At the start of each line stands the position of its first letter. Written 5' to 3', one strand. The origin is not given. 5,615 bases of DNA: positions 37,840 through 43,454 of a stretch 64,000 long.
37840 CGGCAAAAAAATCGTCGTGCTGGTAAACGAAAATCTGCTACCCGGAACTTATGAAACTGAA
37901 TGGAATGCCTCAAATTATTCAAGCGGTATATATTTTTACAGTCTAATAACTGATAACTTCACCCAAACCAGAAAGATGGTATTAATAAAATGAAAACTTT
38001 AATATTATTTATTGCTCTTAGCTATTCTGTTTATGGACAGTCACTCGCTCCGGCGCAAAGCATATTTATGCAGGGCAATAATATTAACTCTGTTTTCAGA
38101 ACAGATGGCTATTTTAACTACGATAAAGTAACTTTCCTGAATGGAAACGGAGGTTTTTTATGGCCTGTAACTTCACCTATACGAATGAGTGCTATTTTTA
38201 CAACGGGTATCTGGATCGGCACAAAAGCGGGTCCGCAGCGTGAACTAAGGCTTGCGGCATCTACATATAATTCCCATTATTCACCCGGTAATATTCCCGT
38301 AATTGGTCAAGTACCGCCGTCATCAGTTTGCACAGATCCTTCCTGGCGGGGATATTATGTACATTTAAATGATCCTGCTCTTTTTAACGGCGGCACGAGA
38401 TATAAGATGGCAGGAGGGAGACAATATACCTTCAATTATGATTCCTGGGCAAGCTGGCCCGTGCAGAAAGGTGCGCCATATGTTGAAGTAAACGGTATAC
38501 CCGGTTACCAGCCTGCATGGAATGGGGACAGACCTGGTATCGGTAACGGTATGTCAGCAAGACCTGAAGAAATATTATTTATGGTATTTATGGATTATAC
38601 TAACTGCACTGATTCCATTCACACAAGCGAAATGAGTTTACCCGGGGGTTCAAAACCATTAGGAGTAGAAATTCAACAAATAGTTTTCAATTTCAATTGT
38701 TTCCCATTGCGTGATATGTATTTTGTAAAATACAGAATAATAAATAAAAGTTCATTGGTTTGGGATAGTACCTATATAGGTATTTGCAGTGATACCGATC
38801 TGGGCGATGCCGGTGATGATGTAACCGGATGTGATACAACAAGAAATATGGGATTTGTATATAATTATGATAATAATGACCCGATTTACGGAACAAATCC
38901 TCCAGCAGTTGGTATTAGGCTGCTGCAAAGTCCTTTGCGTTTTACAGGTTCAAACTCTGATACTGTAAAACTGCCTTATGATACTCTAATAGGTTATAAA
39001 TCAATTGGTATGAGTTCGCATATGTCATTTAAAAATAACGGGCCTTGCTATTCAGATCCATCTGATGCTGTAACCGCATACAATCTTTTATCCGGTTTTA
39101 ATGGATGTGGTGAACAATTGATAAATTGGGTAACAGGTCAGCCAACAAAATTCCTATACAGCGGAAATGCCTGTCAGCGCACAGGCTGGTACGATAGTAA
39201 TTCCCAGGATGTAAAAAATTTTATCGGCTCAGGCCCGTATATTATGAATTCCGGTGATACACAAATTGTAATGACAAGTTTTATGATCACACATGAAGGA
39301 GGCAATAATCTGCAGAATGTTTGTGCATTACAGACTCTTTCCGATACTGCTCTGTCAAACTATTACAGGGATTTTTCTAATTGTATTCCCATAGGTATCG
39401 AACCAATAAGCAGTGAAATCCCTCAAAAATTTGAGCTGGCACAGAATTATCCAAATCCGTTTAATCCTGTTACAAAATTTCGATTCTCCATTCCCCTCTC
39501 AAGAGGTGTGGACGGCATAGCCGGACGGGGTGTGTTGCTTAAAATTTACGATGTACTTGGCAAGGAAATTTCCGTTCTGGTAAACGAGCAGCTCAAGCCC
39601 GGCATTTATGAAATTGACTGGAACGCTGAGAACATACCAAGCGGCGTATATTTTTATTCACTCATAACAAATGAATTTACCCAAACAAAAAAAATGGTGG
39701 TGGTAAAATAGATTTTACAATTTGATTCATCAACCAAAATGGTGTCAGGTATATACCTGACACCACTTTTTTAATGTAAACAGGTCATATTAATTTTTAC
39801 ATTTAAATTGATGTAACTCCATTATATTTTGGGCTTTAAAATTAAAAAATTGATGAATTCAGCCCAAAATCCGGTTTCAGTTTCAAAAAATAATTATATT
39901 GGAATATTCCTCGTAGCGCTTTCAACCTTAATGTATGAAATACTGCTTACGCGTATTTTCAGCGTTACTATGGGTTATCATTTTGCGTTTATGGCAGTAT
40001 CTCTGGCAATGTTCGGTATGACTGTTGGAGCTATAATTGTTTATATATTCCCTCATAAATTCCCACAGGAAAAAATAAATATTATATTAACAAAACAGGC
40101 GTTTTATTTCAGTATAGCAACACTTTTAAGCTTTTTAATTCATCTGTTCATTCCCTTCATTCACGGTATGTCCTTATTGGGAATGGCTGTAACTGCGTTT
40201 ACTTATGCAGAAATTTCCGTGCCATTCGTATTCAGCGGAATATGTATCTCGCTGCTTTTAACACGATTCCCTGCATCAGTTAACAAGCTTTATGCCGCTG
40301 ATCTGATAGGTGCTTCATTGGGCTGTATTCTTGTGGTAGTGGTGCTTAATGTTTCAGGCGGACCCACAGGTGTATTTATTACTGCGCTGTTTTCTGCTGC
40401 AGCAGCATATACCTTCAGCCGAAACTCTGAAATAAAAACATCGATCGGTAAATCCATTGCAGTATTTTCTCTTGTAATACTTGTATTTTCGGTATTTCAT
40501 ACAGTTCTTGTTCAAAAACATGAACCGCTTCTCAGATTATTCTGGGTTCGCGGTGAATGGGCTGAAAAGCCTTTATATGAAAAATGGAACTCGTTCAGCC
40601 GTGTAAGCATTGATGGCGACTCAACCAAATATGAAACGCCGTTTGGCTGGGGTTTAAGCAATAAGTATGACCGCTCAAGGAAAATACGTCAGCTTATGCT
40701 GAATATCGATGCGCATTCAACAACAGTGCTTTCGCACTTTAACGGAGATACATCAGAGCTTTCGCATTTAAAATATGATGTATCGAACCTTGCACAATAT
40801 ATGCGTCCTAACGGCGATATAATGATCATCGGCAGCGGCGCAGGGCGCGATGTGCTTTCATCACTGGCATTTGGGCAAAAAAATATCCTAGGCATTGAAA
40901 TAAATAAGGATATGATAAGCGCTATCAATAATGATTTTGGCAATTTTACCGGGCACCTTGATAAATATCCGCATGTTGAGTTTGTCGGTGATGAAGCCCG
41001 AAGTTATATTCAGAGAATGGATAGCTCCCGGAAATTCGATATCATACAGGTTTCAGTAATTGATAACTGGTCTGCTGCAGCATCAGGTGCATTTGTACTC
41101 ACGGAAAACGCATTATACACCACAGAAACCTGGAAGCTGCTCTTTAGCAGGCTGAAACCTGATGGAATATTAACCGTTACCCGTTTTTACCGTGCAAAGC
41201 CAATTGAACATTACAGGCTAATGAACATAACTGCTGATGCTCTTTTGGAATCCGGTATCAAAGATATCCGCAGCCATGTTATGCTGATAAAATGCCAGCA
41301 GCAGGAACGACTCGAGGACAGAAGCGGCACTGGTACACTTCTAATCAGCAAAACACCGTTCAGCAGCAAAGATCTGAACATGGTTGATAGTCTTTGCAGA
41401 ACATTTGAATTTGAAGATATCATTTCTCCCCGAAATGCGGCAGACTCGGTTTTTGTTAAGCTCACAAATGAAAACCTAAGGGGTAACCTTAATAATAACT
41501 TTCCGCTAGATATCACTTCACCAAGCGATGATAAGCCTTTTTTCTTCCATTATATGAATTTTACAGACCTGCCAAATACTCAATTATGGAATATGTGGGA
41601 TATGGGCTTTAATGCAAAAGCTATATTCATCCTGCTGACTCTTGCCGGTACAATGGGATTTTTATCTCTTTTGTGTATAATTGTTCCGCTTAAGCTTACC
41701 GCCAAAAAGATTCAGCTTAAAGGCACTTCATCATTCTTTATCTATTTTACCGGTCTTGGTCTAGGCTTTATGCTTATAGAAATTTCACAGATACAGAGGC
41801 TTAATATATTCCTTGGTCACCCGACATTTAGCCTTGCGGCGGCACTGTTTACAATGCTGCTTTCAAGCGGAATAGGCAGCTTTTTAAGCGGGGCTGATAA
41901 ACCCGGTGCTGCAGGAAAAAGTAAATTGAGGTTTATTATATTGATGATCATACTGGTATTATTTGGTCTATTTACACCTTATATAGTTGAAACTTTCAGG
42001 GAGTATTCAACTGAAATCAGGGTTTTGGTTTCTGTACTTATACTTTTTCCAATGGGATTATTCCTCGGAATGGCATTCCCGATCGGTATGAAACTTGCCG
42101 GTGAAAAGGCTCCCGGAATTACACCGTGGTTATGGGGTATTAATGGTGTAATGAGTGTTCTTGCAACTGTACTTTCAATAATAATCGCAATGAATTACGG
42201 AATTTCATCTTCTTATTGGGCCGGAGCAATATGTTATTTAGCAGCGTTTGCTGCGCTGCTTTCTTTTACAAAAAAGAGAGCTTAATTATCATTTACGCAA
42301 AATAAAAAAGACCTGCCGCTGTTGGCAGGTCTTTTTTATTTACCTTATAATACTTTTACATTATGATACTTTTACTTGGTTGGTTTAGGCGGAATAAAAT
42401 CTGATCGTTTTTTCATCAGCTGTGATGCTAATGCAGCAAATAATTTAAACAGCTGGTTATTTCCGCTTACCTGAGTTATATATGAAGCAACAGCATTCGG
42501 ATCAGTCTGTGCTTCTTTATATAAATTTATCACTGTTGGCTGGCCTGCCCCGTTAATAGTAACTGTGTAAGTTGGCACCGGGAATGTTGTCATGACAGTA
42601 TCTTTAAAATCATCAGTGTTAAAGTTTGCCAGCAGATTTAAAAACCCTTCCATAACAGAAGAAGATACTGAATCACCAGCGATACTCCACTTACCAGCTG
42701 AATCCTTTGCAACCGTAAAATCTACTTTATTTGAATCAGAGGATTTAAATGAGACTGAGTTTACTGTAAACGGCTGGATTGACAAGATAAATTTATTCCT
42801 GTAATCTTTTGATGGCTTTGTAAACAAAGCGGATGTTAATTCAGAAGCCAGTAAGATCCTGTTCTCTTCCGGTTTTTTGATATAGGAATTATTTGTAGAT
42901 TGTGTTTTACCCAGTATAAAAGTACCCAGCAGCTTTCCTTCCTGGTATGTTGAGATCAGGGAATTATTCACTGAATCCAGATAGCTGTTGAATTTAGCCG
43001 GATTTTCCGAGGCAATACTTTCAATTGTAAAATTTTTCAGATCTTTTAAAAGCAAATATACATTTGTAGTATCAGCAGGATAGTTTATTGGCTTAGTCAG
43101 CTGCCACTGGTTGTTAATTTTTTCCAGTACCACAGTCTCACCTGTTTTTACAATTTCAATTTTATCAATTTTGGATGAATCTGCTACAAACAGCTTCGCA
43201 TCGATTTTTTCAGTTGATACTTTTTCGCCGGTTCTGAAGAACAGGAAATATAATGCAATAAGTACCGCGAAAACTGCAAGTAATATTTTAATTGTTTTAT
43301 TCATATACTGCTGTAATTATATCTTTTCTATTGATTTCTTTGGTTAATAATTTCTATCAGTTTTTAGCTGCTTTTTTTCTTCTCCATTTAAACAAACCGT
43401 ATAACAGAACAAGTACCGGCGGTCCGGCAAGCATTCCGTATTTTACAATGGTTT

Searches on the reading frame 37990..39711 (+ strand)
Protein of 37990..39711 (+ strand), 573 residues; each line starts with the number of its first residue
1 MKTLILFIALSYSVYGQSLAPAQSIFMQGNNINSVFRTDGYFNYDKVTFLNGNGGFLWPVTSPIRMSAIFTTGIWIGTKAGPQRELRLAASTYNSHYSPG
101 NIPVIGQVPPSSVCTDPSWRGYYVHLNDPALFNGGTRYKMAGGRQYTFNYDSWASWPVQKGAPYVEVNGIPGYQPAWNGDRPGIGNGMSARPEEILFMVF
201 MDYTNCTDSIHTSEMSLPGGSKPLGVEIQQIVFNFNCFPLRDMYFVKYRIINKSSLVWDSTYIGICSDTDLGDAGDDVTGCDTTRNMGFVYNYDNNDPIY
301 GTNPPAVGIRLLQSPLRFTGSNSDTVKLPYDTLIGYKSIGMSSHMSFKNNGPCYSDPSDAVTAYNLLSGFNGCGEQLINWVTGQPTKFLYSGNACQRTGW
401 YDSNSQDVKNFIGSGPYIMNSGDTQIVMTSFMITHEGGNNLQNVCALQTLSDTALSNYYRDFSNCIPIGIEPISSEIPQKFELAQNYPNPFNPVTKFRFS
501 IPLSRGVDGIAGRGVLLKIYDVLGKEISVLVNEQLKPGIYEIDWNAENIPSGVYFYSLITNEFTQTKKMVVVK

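Call 10: search_protein_families(library=pfam, proteins=[window:37990-39711:+], max_evalue=0.01)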
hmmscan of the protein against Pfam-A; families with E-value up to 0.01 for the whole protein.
window:37990-39711:+ (573 aa): 1 family
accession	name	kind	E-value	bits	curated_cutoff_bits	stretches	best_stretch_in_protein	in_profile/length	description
PF18962.6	Por_Secre_tail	-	4.5e-07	30.5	27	1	487-571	2-75/75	Secretion system C-terminal sorting domain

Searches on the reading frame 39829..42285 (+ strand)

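Call 33: search_protein_families(library=pfam, proteins=[window:39829-42285:+], max_evalue=0.001)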
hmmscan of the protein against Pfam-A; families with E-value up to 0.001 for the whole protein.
window:39829-42285:+ (818 aa): 1 family
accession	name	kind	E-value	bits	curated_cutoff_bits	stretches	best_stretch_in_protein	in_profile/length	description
PF01564.23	Spermine_synth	-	0.00037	20.5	22.9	1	328-451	19-131/186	Spermine/spermidine synthase domain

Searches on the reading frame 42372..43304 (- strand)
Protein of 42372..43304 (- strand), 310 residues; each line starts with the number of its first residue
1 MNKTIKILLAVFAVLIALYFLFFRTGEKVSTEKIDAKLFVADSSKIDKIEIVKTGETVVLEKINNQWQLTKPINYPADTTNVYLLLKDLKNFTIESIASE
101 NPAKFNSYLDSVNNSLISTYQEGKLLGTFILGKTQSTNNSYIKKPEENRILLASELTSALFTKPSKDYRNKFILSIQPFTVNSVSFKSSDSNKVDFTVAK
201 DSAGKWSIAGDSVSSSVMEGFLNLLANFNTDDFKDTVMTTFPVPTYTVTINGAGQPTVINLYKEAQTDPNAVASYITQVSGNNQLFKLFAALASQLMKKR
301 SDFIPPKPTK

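Call 33: search_protein_families(library=pfam, proteins=[window:42372-43304:-], max_evalue=0.001)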
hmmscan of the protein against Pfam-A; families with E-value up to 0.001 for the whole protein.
window:42372-43304:- (310 aa): 1 family
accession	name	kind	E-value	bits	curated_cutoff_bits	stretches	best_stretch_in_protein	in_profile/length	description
PF14238.11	DUF4340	-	3e-16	60.6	25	1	67-234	1-168/183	Domain of unknown function (DUF4340)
